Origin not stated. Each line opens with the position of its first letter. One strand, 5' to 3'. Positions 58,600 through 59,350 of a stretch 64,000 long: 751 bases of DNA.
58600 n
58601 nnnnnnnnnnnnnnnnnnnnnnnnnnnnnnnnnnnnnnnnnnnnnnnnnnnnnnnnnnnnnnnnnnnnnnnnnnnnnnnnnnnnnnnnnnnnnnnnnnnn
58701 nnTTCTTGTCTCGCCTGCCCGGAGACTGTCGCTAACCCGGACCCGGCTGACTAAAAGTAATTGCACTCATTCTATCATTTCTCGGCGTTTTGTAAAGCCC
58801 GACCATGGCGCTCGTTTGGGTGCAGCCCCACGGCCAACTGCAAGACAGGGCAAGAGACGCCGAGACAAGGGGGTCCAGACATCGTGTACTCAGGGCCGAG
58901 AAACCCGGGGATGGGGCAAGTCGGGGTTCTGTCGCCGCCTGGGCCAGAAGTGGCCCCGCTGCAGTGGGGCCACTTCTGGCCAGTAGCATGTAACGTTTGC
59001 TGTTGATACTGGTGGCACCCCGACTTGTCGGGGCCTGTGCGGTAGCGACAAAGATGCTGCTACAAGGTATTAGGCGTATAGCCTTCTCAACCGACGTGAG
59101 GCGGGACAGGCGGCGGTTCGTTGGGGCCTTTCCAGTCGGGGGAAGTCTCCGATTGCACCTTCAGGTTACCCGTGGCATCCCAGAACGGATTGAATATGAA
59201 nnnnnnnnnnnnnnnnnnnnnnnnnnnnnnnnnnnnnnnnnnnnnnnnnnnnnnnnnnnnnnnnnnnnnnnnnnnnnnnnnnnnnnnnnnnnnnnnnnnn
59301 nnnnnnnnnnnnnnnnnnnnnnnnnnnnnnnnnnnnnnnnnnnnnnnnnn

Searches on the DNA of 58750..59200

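Call 11: search_rna_families(source=window, start=58750, end=59200, threshold=evalue, max_evalue=10)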
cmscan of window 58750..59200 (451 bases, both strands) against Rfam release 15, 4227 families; matches with E-value up to 10: 8.
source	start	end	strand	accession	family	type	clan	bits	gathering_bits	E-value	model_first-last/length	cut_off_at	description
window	58944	58979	+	RF04141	MIR8622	Gene; miRNA;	-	21.1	197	0.1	1-212/212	no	MIR8622 microRNA precursor family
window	58939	58983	+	RF00945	mir-1226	Gene; miRNA;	-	17.4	95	1.6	1-75/75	no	mir-1226 microRNA precursor family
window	58936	58986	-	RF00051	mir-17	Gene; miRNA;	-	15.3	49.5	1.3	1-80/80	no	mir-17 microRNA precursor family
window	59005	59046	+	RF01684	mascRNA-menRNA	Gene;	-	15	42.5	3.2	1-56/56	no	MALAT1-associated small cytoplasmic RNA/MEN beta RNA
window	59071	59166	-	RF02987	GA-cis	Gene; sRNA;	-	12.5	34.7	9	1-88/88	no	GA-cis RNA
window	58945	58994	-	RF02791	CcsR1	Gene; sRNA;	-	11.3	65.3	5.7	1-83/83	no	Conserved CCUCCUCCC motif stress-induced RNA 1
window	58942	58981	-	RF02357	RNaseP-T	Gene; ribozyme;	CL00002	10.4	60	7.2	1-208/208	no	RNaseP truncated form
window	58999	59054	+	RF01276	sR53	Gene; snRNA; snoRNA; CD-box;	-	10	49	8.9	1-60/60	no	Small nucleolar RNA sR53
